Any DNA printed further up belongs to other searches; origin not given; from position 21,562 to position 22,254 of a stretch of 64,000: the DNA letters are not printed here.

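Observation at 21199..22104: Fusion of an AdoMet-decarboxylase-like domain to a SET-domain methyltransferase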

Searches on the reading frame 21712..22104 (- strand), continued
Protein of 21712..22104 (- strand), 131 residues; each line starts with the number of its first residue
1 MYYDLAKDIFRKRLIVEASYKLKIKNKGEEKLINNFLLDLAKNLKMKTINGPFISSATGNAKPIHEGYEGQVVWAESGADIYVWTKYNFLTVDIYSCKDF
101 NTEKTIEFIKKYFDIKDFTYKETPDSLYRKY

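Call 60: find_encoding_contigs(protein=P0121, flank=5000, max_places=3)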
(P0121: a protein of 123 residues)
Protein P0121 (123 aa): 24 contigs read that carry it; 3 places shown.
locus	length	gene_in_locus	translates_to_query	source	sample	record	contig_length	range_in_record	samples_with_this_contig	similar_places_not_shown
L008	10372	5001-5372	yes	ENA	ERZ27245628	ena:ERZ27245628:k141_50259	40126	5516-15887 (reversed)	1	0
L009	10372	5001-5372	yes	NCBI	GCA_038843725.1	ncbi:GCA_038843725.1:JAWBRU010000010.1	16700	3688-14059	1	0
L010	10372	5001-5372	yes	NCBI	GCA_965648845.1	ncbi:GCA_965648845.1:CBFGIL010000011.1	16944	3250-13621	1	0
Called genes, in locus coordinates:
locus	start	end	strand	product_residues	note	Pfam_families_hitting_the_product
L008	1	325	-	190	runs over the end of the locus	PF00857:Isochorismatase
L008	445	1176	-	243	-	PF00977:His_biosynth, PF05690:ThiG (weak)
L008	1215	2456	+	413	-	PF18301:preATP-grasp_3 (weak), PF02655:ATP-grasp_3, PF02786:CPSase_L_D2 (weak), PF08443:RimK (weak), PF07478:Dala_Dala_lig_C (weak)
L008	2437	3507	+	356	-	PF01968:Hydantoinase_A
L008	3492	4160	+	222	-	PF00696:AA_kinase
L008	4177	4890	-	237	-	PF04476:4HFCP_synth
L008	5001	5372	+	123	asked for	PF02675:AdoMet_dc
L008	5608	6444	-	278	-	PF02517:Rce1-like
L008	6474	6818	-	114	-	PF03819:MazG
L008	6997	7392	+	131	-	-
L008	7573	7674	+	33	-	PF04014:MazE_antitoxin (weak)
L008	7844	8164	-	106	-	-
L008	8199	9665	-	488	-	PF03796:DnaB_C (faint), PF06745:ATPase, PF13481:AAA_25, PF20440:GvpD_bR2 (faint), PF23442:DUF7125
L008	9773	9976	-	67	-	PF01361:Tautomerase, PF14552:Tautomerase_2 (weak)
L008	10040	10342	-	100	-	-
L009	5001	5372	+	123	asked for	PF02675:AdoMet_dc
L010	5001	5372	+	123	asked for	PF02675:AdoMet_dc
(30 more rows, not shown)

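Call 61: find_encoding_contigs(protein=P0266, flank=5000, max_places=2)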
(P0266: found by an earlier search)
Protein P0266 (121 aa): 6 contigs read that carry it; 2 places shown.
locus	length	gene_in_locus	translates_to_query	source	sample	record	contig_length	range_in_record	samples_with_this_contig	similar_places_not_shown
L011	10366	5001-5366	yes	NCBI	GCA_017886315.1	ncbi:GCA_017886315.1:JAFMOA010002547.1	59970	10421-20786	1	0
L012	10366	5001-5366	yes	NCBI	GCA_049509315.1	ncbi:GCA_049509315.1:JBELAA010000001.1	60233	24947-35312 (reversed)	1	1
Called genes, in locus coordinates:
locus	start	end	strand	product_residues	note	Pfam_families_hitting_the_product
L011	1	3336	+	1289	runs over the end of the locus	PF00990:GGDEF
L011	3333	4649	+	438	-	-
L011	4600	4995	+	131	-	-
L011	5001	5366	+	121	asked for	PF02675:AdoMet_dc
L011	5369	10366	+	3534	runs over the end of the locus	PF28553:WH_1, PF00176:SNF2-rel_dom (faint), PF28554:DUF8437, PF28555:Helicase_dom, PF04002:RadC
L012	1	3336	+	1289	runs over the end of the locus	PF00990:GGDEF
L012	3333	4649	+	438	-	-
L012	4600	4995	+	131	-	-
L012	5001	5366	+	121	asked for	PF02675:AdoMet_dc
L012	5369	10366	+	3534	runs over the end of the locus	PF28553:WH_1, PF00176:SNF2-rel_dom (faint), PF28554:DUF8437, PF28555:Helicase_dom, PF04002:RadC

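Call 69: find_encoding_contigs(protein=P0124, flank=4000, max_places=3)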
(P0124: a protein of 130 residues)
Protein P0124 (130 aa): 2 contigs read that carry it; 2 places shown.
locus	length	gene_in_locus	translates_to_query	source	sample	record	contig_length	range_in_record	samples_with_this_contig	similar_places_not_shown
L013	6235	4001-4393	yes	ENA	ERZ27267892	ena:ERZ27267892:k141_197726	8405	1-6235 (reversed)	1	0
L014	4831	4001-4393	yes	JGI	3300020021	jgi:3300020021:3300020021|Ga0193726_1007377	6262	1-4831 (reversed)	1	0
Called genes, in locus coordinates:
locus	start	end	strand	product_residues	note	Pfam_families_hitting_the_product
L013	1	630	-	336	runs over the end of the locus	PF00579:tRNA-synt_1b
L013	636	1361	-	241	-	-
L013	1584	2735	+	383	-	-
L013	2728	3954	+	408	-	PF00278:Orn_DAP_Arg_deC, PF02784:Orn_Arg_deC_N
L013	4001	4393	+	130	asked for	PF02675:AdoMet_dc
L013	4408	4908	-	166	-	PF13560:HTH_31 (faint), PF01381:HTH_3 (faint), PF12844:HTH_19 (faint)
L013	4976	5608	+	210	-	PF00834:Ribul_P_3_epim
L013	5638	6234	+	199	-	?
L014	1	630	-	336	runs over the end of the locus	PF00579:tRNA-synt_1b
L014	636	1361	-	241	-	-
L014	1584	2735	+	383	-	-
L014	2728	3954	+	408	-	PF00278:Orn_DAP_Arg_deC, PF02784:Orn_Arg_deC_N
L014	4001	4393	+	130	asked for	PF02675:AdoMet_dc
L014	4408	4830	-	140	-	?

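Call 70: find_encoding_contigs(protein=P0120, flank=4000, max_places=2)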
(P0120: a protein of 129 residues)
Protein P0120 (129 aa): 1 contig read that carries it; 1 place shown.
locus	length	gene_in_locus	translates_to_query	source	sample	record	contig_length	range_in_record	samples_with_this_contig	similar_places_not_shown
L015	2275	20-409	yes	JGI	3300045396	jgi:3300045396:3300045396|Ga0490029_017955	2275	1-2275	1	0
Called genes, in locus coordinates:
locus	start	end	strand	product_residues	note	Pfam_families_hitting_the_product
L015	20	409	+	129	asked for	PF02675:AdoMet_dc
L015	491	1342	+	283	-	PF00892:EamA (weak)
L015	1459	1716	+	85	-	-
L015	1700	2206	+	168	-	-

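Call 71: find_encoding_contigs(protein=P0119, flank=4000, max_places=2)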
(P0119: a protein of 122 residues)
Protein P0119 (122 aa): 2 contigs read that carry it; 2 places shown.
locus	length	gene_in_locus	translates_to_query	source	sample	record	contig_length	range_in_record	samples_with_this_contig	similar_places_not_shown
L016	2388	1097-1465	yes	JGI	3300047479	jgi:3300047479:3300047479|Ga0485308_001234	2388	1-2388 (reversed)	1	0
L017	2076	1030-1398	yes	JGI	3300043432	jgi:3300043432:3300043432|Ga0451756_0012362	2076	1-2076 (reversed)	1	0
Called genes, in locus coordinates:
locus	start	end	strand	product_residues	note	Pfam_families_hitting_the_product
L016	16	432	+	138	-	PF02882:THF_DHG_CYH_C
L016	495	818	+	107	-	-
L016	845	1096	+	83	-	-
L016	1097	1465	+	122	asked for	PF02675:AdoMet_dc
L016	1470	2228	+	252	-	PF01510:Amidase_2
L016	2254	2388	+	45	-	?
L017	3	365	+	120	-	?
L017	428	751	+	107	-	-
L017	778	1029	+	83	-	-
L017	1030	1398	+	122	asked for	PF02675:AdoMet_dc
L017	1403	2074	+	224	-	?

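Call 72: search_protein_families(library=pfam, proteins=[L013:1584-2735:+, L013:2728-3954:+, L016:1470-2228:+, L016:845-1096:+, L016:495-818:+, L015:491-1342:+, L011:3333-4649:+, L011:4600-4995:+], max_evalue=0.01)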
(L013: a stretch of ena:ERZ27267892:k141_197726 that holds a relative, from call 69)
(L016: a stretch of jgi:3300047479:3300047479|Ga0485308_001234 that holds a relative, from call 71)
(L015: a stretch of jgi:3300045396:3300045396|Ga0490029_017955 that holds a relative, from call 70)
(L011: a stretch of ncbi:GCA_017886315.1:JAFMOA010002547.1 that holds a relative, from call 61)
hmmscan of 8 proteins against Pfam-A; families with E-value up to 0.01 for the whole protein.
L013:1584-2735:+ (383 aa): 1 family
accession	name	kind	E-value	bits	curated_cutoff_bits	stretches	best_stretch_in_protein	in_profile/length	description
PF01381.28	HTH_3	-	0.0098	16.4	23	0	21-71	1-49/55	Helix-turn-helix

L013:2728-3954:+ (408 aa): 3 families
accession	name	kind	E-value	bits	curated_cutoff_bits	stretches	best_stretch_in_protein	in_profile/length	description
PF02784.22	Orn_Arg_deC_N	-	3.9e-28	98.9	23.4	1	52-296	4-246/247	Pyridoxal-dependent decarboxylase, pyridoxal binding domain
PF00278.28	Orn_DAP_Arg_deC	-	3.9e-12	46.7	23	1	62-387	5-95/95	Pyridoxal-dependent decarboxylase, C-terminal sheet domain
PF01168.26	Ala_racemase_N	-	0.0018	18.5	24.1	0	41-250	2-194/220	Alanine racemase, N-terminal domain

L016:1470-2228:+ (252 aa): 1 family
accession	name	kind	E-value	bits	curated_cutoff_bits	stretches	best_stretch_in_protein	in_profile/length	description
PF01510.30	Amidase_2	-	1.5e-29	103.4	26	1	118-243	3-129/131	N-acetylmuramoyl-L-alanine amidase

L016:845-1096:+ (83 aa): 4 families
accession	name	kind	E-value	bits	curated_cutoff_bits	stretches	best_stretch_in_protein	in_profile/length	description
PF07352.17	Phage_Mu_Gam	-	0.00094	19.6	28.3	1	2-55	12-65/149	Bacteriophage Mu Gam like protein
PF24627.1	PUMA_CC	-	0.0063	16.9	30.1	1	5-49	14-57/74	PUMA coiled-coil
PF16591.11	HBM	-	0.0086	16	29.8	1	5-72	112-182/254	Helical bimodular sensor domain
PF19029.5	DUF883_C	-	0.0096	16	27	0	45-71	2-28/30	DUF883 C-terminal glycine zipper region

L016:495-818:+ (107 aa): 0 families

L015:491-1342:+ (283 aa): 1 family
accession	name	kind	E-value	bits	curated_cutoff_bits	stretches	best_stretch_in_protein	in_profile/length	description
PF00892.27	EamA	-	3.8e-08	34.1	28.2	1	176-280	33-133/135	EamA-like transporter family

L011:3333-4649:+ (438 aa): 0 families

L011:4600-4995:+ (131 aa): 0 families

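Call 73: search_protein_families(library=ncbifam, proteins=[L013:1584-2735:+, L013:2728-3954:+, P0124, P0119, P0121], max_evalue=0.01)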
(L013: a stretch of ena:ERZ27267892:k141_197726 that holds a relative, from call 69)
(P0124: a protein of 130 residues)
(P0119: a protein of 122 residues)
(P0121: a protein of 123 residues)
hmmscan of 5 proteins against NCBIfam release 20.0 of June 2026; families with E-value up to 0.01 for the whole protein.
L013:1584-2735:+ (383 aa): 0 families

L013:2728-3954:+ (408 aa): 8 families
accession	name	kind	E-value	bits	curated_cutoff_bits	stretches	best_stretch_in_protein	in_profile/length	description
TIGR01048.1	lysA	equivalog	5.5e-69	232.7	297.9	1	18-392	8-379/417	diaminopimelate decarboxylase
NF006515.0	PRK08961.1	equivalog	1.7e-50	171.9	802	1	31-401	499-852/861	bifunctional aspartate kinase/diaminopimelate decarboxylase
TIGR03099.1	dCO2ase_PEP1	hypoth_equivalog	8.8e-39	133.7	478.45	1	13-392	2-381/398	pyridoxal-dependent decarboxylase, exosortase A system-associated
NF052544.1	OrLyDeCDokD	equivalog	5.6e-29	101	700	1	10-396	17-425/461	ornithine/lysine decarboxylase DokD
NF003763.0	PRK05354.1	equivalog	8.8e-10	37.7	369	1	178-312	219-362/636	biosynthetic arginine decarboxylase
TIGR01273.1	speA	equivalog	8.6e-07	27.8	624.1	1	179-312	212-354/624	arginine decarboxylase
TIGR01047.1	nspC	equivalog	1.5e-06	26.9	409.05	1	35-383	3-334/380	carboxynorspermidine decarboxylase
NF041039.1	FslC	exception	3e-06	26.3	500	1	27-399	20-395/418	rhizoferrin biosystnesis N-citrylornithine decarboxylase FslC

P0124 (130 aa): 1 family
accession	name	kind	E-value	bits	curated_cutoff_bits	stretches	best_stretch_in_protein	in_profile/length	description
TIGR03330.1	SAM_DCase_Bsu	equivalog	5.2e-08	33.2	75.65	1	14-125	6-110/112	adenosylmethionine decarboxylase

P0119 (122 aa): 1 family
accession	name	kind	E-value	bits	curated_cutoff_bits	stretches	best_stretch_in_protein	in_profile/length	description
TIGR03330.1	SAM_DCase_Bsu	equivalog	7.2e-08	32.8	75.65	1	48-121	36-108/112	adenosylmethionine decarboxylase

P0121 (123 aa): 1 family
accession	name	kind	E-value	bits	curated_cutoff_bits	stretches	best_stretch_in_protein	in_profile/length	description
TIGR03330.1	SAM_DCase_Bsu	equivalog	3e-10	40.4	75.65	1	27-118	22-108/112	adenosylmethionine decarboxylase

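Call 75: search_dna_similar(query=P0119, collection=phages, mode=protein, max_evalue=0.001, max_rows=25)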
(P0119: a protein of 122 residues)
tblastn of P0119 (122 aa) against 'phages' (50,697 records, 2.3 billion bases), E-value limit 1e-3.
No match.

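Call 78: find_homologous_proteins(query=A2, max_evalue=0.00001)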
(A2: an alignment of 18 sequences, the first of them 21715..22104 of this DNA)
Query A2 (18 sequences) (130 aa, profile of the alignment): 821 proteins with E <= 0.00001 among 2265 candidates; the best 120 are listed.
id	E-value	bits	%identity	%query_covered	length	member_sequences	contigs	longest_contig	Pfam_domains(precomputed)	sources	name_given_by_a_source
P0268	4.0e-39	151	42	93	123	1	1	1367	PF02675.22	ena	-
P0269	2.4e-37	146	40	98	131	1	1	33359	PF02675.22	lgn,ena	-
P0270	1.7e-36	143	40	91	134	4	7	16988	PF02675.22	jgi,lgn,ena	-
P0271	3.2e-36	142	50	92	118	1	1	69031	PF02675.22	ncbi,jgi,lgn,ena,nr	ncbi:MAG: S-adenosylmethionine decarboxylase [Nanoarchaeota archaeon]|nr:S-adenosylmethionine decarb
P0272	3.6e-36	142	43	92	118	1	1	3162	PF02675.22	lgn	-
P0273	4.0e-36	142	40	93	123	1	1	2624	PF02675.22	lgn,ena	-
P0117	4.2e-36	142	39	94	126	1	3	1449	PF02675.22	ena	-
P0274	9.8e-36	140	40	92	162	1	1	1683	PF02675.22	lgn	-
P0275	1.2e-34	137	37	91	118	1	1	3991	PF02675.22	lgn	-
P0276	2.1e-34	136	48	91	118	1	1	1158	PF02675.22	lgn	-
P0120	3.3e-33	132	42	88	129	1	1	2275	PF02675.22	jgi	jgi:S-adenosylmethionine decarboxylase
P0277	2.2e-32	130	38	92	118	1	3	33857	PF02675.22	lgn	-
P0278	1.4e-31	127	34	92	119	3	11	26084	PF02675.22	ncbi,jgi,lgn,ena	-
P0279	1.8e-31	127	42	92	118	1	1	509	PF02675.22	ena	-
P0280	8.1e-31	125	38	88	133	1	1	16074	PF02675.22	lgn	-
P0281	3.0e-30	123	37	92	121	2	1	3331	PF02675.22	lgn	-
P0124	3.9e-30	122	41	92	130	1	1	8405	PF02675.22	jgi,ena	-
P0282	2.6e-24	104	33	92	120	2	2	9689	PF02675.22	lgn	-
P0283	2.1e-21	94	34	85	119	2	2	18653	PF02675.22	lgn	-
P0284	3.9e-19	87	38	92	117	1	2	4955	PF02675.22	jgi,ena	jgi:S-adenosylmethionine decarboxylase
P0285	7.9e-16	76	25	74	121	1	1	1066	PF02675.22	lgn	-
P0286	2.2e-14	71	25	70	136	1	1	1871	PF02675.22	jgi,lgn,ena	-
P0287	4.2e-14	71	29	75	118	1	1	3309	PF02675.22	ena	-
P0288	8.8e-14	69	25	65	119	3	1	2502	PF02675.22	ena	-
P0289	9.2e-14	69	27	68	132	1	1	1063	PF02675.22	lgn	-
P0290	9.9e-14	69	50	23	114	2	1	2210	PF02675.22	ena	-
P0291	1.2e-13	69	28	75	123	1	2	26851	PF02675.22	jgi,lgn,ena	-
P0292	1.6e-13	69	25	65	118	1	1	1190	PF02675.22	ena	-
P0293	2.2e-13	68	25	64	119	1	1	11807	PF02675.22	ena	-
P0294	2.4e-13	68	29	69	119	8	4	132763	PF02675.22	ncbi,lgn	-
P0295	2.9e-13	68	32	66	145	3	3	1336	PF02675.22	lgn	-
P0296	3.6e-13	67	28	65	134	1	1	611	PF02675.22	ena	-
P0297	4.3e-13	67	22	62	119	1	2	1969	PF02675.22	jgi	jgi:S-adenosylmethionine/arginine decarboxylase-like enzyme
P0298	5.3e-13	67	55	17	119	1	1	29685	PF02675.22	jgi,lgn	jgi:S-adenosylmethionine/arginine decarboxylase-like enzyme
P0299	7.4e-13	66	22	78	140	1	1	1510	PF02675.22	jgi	jgi:S-adenosylmethionine/arginine decarboxylase-like enzyme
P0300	7.5e-13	66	28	78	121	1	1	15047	PF02675.22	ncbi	-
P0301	8.2e-13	66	30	72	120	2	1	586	PF02675.22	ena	-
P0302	1.2e-12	66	36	72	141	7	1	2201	PF02675.22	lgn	-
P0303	1.4e-12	66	32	62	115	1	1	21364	PF02675.22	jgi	-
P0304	1.5e-12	65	32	60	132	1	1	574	PF02675.22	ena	-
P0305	1.5e-12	65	27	78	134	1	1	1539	PF02675.22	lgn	-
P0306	1.6e-12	65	34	69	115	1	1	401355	PF02675.22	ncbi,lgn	-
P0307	1.6e-12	65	33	72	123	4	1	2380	PF02675.22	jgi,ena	-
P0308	1.7e-12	65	31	86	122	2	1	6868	PF02675.22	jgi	-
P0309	1.8e-12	65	37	72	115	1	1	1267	PF02675.22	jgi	jgi:S-adenosylmethionine/arginine decarboxylase-like enzyme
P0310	1.9e-12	65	32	73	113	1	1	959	PF02675.22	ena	-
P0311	2.5e-12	65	34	73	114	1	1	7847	PF02675.22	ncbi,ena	-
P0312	2.6e-12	65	36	72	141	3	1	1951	PF02675.22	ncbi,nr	ncbi:MAG: S-adenosylmethionine decarboxylase [bacterium]|nr:S-adenosylmethionine decarboxylase [bact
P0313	2.7e-12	65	32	71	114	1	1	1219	PF02675.22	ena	-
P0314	2.8e-12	65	30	62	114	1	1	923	PF02675.22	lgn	-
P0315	3.9e-12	64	29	85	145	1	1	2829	PF02675.22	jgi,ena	-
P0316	5.4e-12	64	34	63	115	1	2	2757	PF02675.22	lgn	-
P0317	6.0e-12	64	28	68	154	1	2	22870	PF02675.22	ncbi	-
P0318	6.2e-12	63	29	73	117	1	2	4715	PF02675.22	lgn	-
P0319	7.6e-12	63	37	69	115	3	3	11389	PF02675.22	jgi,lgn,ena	-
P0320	7.7e-12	63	30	86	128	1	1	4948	PF02675.22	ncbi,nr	ncbi:S-adenosylmethionine decarboxylase [Candidatus Dependentiae bacterium]|nr:S-adenosylmethionine 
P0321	1.0e-11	63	28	58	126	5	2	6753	PF02675.22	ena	-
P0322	1.0e-11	63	30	64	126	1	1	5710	PF02675.22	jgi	-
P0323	1.0e-11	63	37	65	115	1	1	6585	PF02675.22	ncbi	ncbi:MAG: S-adenosylmethionine decarboxylase [archaeon]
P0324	1.2e-11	63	29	89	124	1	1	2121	PF02675.22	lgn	-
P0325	1.3e-11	63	23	68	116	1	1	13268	PF02675.22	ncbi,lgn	-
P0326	1.6e-11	62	30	65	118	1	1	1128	PF02675.22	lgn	-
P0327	1.8e-11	62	29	59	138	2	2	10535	PF02675.22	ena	-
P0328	1.8e-11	62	50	20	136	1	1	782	PF02675.22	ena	-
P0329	1.9e-11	62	30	62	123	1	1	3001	PF02675.22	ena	-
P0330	2.1e-11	62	32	67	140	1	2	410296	PF02675.22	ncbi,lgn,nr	ncbi:MAG TPA: S-adenosylmethionine decarboxylase [Candidatus Andersenbacteria bacterium]|nr:S-adenos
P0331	2.1e-11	62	30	85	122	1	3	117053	PF02675.22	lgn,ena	-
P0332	2.2e-11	62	28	57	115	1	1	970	PF02675.22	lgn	-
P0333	2.2e-11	62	30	65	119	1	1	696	PF02675.22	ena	-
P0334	2.3e-11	62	28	72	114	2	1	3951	PF02675.22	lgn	-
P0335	2.8e-11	61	30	68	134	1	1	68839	PF02675.22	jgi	-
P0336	2.8e-11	61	29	68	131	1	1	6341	PF02675.22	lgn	-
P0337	2.9e-11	61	30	72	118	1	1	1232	PF02675.22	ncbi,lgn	-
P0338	3.2e-11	61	55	17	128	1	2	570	PF02675.22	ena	-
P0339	3.5e-11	61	33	68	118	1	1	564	PF02675.22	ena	-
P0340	3.6e-11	61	26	78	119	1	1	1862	PF02675.22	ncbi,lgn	-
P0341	3.8e-11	61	34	52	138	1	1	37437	PF02675.22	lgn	-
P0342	4.1e-11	61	30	64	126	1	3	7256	PF02675.22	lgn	-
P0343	4.6e-11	61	27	75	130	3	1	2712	PF02675.22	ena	-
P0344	4.6e-11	61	33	65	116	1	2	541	PF02675.22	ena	-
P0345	4.6e-11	61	28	63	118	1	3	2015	PF02675.22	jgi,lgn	-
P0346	4.7e-11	61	24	67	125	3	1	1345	PF02675.22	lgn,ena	-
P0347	5.5e-11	60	32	75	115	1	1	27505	PF02675.22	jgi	-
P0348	6.0e-11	60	57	18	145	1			PF02675.22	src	-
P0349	6.2e-11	60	35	71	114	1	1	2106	PF02675.22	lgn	-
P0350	6.8e-11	60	28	68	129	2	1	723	PF02675.22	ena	-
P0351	6.9e-11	60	20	71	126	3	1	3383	PF02675.22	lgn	-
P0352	7.3e-11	60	29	63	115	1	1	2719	PF02675.22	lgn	-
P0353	8.8e-11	60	29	68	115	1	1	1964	PF02675.22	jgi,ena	-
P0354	9.1e-11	60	28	68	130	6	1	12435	PF02675.22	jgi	-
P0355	9.1e-11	60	29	68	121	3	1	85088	PF02675.22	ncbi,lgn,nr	ncbi:MAG: S-adenosylmethionine decarboxylase [Nanoarchaeota archaeon]|nr:S-adenosylmethionine decarb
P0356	9.3e-11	60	29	64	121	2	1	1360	PF02675.22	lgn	-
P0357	9.4e-11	60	31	65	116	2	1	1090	PF02675.22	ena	-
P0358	1.0e-10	60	41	17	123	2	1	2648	PF02675.22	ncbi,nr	ncbi:MAG: S-adenosylmethionine decarboxylase [Bacteroidetes bacterium]|nr:S-adenosylmethionine decar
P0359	1.1e-10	60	25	64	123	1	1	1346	PF02675.22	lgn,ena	-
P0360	1.1e-10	60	26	65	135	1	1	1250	PF02675.22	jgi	jgi:S-adenosylmethionine decarboxylase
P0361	1.1e-10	59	45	17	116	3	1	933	PF02675.22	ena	-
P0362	1.2e-10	59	57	18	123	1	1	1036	PF02675.22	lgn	-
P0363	1.2e-10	59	41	17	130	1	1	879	PF02675.22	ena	-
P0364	1.3e-10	59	32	19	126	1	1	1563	PF02675.22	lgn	-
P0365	1.4e-10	59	46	22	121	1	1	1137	PF02675.22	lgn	-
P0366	1.4e-10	59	21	65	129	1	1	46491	PF02675.22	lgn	-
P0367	1.6e-10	59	31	65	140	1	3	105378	PF02675.22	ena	-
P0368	1.9e-10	59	28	65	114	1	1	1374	PF02675.22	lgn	-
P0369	2.0e-10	59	41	17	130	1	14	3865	PF02675.22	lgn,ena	-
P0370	2.1e-10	59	31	39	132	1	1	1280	PF02675.22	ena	-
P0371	2.2e-10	59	37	23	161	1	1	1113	PF02675.22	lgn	-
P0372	2.2e-10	58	28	75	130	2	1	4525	PF02675.22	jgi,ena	jgi:S-adenosylmethionine/arginine decarboxylase-like enzyme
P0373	2.3e-10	58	28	64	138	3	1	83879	PF02675.22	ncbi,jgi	ncbi:MAG: S-adenosylmethionine decarboxylase [Patescibacteria group bacterium]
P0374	2.4e-10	58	26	69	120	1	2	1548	PF02675.22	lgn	-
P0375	2.5e-10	58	35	42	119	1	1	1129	PF02675.22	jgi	-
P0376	2.5e-10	58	52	18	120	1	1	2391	PF02675.22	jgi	jgi:S-adenosylmethionine/arginine decarboxylase-like enzyme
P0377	2.5e-10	58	41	17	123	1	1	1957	PF02675.22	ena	-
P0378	2.6e-10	58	29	63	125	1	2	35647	PF02675.22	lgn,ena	-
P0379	2.6e-10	58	27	75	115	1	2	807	PF02675.22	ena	-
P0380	2.6e-10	58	41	17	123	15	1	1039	PF02675.22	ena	-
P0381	2.8e-10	58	32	67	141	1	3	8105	PF02675.22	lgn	-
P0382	3.1e-10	58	27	68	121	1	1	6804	PF02675.22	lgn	-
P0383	3.1e-10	58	30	75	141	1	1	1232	PF02675.22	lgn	-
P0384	3.2e-10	58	31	65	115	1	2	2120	PF02675.22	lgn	-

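Call 79: find_encoding_contigs(protein=P0271, flank=5000, max_places=2)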
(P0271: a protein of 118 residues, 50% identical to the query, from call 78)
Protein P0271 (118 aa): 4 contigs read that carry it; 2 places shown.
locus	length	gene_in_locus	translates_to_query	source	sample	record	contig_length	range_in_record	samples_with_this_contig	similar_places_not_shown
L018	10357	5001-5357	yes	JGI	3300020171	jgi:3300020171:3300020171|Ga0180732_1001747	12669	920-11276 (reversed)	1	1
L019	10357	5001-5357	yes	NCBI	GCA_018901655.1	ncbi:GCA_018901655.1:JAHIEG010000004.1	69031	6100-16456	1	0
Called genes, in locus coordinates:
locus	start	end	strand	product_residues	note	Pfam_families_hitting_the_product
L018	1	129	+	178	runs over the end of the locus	PF04307:YdjM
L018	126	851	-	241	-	PF00142:Fer4_NifH, PF01656:CbiA, PF06564:CBP_BcsQ, PF10609:ParA, PF13614:AAA_31, PF13500:AAA_26 (faint)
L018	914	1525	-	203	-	-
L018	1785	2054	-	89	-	-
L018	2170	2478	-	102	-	-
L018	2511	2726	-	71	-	-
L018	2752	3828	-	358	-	-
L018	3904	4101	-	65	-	-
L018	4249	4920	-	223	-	PF18915:DUF5667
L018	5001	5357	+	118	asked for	PF02675:AdoMet_dc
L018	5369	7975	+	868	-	PF00133:tRNA-synt_1, PF01406:tRNA-synt_1e (faint), PF09334:tRNA-synt_1g, PF13603:tRNA-synt_1_2, PF00133:tRNA-synt_1, PF09334:tRNA-synt_1g, PF08264:Anticodon_1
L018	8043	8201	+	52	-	-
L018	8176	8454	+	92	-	-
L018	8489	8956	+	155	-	-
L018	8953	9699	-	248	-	PF01978:TrmB (faint), PF02082:Rrf2 (weak)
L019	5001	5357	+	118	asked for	PF02675:AdoMet_dc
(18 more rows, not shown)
